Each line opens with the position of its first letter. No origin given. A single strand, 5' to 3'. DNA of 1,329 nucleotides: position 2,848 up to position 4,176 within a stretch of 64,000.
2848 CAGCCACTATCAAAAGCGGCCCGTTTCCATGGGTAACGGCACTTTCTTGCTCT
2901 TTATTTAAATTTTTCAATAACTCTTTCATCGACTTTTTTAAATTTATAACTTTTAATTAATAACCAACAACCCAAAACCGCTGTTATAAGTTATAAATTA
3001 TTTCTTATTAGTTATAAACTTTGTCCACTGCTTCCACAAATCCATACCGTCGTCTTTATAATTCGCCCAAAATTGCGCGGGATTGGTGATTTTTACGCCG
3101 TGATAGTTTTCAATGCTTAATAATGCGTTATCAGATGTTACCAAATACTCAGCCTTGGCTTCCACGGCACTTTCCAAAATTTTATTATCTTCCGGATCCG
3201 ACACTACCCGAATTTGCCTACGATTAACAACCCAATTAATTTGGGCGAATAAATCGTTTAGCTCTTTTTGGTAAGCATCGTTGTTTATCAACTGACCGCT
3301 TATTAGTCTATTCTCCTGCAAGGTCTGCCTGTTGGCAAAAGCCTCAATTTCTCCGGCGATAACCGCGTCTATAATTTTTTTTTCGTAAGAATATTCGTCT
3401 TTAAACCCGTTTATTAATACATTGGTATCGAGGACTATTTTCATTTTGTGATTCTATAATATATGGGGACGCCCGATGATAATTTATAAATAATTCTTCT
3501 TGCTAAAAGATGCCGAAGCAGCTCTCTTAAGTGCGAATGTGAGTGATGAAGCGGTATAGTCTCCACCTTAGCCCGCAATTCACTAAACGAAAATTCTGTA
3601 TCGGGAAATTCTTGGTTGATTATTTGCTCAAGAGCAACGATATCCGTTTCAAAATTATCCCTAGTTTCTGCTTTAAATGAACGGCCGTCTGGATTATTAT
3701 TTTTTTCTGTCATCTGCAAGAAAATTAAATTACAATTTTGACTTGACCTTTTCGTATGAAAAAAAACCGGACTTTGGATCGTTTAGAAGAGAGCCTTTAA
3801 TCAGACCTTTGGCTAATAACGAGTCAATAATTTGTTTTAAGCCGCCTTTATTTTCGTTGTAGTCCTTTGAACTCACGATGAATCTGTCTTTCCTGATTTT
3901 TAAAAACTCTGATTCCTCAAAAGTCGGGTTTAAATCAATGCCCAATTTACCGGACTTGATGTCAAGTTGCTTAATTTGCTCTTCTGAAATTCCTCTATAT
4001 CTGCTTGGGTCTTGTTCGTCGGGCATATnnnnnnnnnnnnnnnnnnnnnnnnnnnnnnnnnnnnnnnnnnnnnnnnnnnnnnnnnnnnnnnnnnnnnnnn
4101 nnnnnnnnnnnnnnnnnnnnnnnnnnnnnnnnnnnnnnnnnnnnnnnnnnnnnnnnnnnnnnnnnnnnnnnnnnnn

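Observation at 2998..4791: Five-gene minus-strand operon coupling a PIN toxin pair to an NYN RNase-like protein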

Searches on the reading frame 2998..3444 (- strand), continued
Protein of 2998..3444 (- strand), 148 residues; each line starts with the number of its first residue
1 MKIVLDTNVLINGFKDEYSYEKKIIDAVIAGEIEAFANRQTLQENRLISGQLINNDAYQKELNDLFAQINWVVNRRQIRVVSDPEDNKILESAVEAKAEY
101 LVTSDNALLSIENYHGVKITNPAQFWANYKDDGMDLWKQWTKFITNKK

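Call 52: fold_search(model_id=the predicted structure, library=pdb)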
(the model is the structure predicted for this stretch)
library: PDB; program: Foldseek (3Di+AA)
matches with E <= 10: 389; with E <= 0.001: 0
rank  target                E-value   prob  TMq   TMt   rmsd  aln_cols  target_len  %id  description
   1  2bsq_A                2.3e-03  1.00  0.52  0.54   4.8       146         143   18  FitAB bound to DNA (released 2006-08-24)
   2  5ecw_A                2.4e-03  1.00  0.58  0.63   3.8       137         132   15  Structure of the Shigella flexneri VapC mutant D7A (released 2016-02-17)
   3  3zvk_C                3.5e-03  1.00  0.57  0.62   4.0       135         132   12  Crystal structure of VapBC2 from Rickettsia felis bound to a DNA fragment from their promoter (released 2011-12-14)
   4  7e8j_A                3.5e-03  1.00  0.59  0.47   8.3       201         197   16  Crystal structure of Proteinaceous RNase P (PRORP) from Thermococcus celer (released 2022-03-02)
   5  1v96_A                4.5e-03  1.00  0.56  0.56   5.3       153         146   17  Crystal structure of hypothetical protein of unknown function from pyrococcus horikoshii OT3 (released 2005-02-01)
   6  6md3_F                4.5e-03  0.99  0.47  0.40   6.6       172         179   16  Structure of T. brucei RRP44 PIN domain (released 2019-01-30)
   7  3zvk_B                4.8e-03  1.00  0.57  0.63   3.9       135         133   12  Crystal structure of VapBC2 from Rickettsia felis bound to a DNA fragment from their promoter (released 2011-12-14)
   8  7og5_A                5.8e-03  1.00  0.56  0.53   4.6       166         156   17  RNA-free Ribonuclease P from Halorhodospira halophila (released 2021-07-07)
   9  3zvk_A                6.5e-03  1.00  0.55  0.59   4.3       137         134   12  Crystal structure of VapBC2 from Rickettsia felis bound to a DNA fragment from their promoter (released 2011-12-14)
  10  5h4g_B                7.9e-03  1.00  0.55  0.58   4.2       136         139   18  Structure of PIN-domain protein (VapC4 toxin) from Pyrococcus horikoshii determined at 1.77 A resolution (released 2016-11-23)
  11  5h4g_A                9.5e-03  1.00  0.57  0.58   4.7       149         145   18  Structure of PIN-domain protein (VapC4 toxin) from Pyrococcus horikoshii determined at 1.77 A resolution (released 2016-11-23)
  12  5ed0_A                1.2e-02  1.00  0.56  0.62   4.0       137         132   16  Structure of the Shigella flexneri VapC mutant D7N (released 2016-02-17)
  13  7e8j_B                1.3e-02  1.00  0.57  0.46   8.3       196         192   16  Crystal structure of Proteinaceous RNase P (PRORP) from Thermococcus celer (released 2022-03-02)
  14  3h87_B                1.3e-02  0.99  0.51  0.54   4.8       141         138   13  Rv0301 Rv0300 Toxin Antitoxin Complex from Mycobacterium tuberculosis (released 2009-05-05)
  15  2h1c_A                1.4e-02  0.99  0.50  0.52   4.8       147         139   20  Crystal Structure of FitAcB from Neisseria gonorrhoeae (released 2006-09-26)
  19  2bsq_B                2.1e-02  0.98  0.49  0.51   5.3       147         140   19  FitAB bound to DNA (released 2006-08-24)
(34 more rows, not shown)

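Call 64: search_protein_families(library=phrogs, proteins=[window:2998-3444:-], max_evalue=0.01)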
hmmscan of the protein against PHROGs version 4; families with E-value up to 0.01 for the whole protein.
window:2998-3444:- (148 aa): 2 families
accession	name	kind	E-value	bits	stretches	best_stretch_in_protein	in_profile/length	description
phrog_14427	-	unknown function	3.3e-08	34.5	1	1-125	2-130/139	-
phrog_2765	-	other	7.5e-07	29.3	1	1-122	3-131/443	PhoH-like phosphate starvation-inducible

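Call 75: find_encoding_contigs(protein=P0123, flank=6000, max_places=3)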
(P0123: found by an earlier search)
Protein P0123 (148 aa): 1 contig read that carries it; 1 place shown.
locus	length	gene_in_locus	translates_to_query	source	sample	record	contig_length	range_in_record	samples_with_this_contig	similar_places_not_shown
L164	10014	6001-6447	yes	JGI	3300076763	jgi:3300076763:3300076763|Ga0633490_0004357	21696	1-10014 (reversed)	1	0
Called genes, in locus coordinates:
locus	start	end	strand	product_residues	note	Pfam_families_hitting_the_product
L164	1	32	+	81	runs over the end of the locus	PF01541:GIY-YIG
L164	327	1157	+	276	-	-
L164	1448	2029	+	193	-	-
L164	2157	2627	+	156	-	-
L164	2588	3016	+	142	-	-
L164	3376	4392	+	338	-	PF02646:RmuC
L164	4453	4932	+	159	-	PF01936:NYN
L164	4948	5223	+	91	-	-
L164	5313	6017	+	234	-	-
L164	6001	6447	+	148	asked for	PF13470:PIN_3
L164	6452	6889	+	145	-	-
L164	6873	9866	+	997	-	PF00580:UvrD-helicase, PF13245:AAA_19, PF13604:AAA_30 (faint), PF13361:UvrD_C, PF13538:UvrD_C_2 (faint), PF12705:PDDEXK_1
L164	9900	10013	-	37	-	?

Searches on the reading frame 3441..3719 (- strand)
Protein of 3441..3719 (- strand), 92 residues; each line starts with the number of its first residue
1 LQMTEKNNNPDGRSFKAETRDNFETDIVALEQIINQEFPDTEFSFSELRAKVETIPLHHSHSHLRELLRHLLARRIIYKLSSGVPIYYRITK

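Call 3: search_protein_families(library=pfam, proteins=[window:3441-3719:-], max_evalue=1)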
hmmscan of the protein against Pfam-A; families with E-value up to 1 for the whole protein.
window:3441-3719:- (92 aa): 1 family
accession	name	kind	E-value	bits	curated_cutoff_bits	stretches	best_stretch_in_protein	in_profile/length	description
PF24038.1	DUF7347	-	0.14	12.8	27.6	1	30-74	17-59/77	Domain of unknown function (DUF7347)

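Call 5: search_protein_families(library=ncbifam, proteins=[window:3441-3719:-], max_evalue=1)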
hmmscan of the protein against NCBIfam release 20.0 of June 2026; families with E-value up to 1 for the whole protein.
window:3441-3719:- (92 aa): 0 families

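Call 6: search_protein_families(library=padloc, proteins=[window:3441-3719:-], max_evalue=1)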
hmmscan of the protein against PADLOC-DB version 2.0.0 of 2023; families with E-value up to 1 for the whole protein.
window:3441-3719:- (92 aa): 0 families

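Call 23: find_homologous_proteins(query=window:3444-3719:-, max_evalue=1)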
Query seq(92 aa) (92 aa): 1 proteins with E <= 1 among 2 candidates.
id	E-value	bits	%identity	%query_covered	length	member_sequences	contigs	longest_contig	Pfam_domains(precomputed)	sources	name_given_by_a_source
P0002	2.0e-52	193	100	98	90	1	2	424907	-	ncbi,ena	-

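Call 41: search_protein_representatives(protein=window:3441-3713:-)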
Query: 90 residues. Proteins with E-value up to 0.001 (for the whole library): 1; up to 1e-10: 1; up to 1e-30: 1. The best 1 are listed.
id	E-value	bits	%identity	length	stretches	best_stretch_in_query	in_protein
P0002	5.8e-53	192.6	100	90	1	1-90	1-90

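Call 44: predict_structure(protein=window:3441-3713:-)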
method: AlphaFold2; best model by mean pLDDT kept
length: 90 residues; sequences in the alignment: 1
mean_pLDDT: 59.5   pTM: 0.40
mean pLDDT of the five models: 59.5, 57.1, 56.9, 55.4, 54.9
residues with pLDDT >= 90: 0; 70-90: 12; 50-70: 60; < 50: 18
segments of 3 or more residues with pLDDT < 50: 12-16, 87-90
pLDDT, mean of each block of 10 residues (from residue 1): 51 52 70 66 67 60 66 57 46
secondary structure, 60 per line:
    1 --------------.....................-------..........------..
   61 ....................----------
elements in order: H15-35 H43-52 H59-80

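Call 64: search_protein_families(library=phrogs, proteins=[window:3441-3713:-], max_evalue=0.01)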
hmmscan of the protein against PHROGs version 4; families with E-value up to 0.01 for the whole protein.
window:3441-3713:- (90 aa): 0 families

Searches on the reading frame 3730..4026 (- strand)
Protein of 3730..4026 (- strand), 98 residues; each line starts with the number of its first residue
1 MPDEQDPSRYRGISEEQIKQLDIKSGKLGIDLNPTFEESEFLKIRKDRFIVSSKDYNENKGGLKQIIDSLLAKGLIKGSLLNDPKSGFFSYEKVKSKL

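Call 3: search_protein_families(library=pfam, proteins=[window:3730-4026:-], max_evalue=1)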
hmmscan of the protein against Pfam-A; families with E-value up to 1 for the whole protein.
window:3730-4026:- (98 aa): 0 families

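Call 5: search_protein_families(library=ncbifam, proteins=[window:3730-4026:-], max_evalue=1)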
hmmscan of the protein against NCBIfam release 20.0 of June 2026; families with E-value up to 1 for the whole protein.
window:3730-4026:- (98 aa): 1 family
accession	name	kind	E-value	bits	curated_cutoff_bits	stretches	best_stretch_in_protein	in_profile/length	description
NF010091.0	PRK13576.1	equivalog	0.11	12.3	263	1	22-77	25-83/216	type I 3-dehydroquinate dehydratase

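Call 6: search_protein_families(library=padloc, proteins=[window:3730-4026:-], max_evalue=1)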
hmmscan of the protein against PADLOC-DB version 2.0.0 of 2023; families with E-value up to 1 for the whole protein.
window:3730-4026:- (98 aa): 0 families

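Call 11: find_homologous_proteins(query=window:3730-4026:-, max_evalue=0.01)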
Query window:3730-4026:- (98 aa): 1 proteins with E <= 0.01 among 3 candidates.
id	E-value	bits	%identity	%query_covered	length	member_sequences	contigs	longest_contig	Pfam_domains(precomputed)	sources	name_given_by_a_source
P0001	3.1e-55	202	100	100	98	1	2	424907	-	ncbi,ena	-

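Call 26: find_encoding_contigs(protein=P0001, flank=3000, max_places=3)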
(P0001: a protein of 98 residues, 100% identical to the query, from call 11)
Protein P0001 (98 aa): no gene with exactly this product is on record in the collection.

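Call 64: search_protein_families(library=phrogs, proteins=[window:3730-4026:-], max_evalue=0.01)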
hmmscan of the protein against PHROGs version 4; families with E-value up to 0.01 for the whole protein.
window:3730-4026:- (98 aa): 0 families
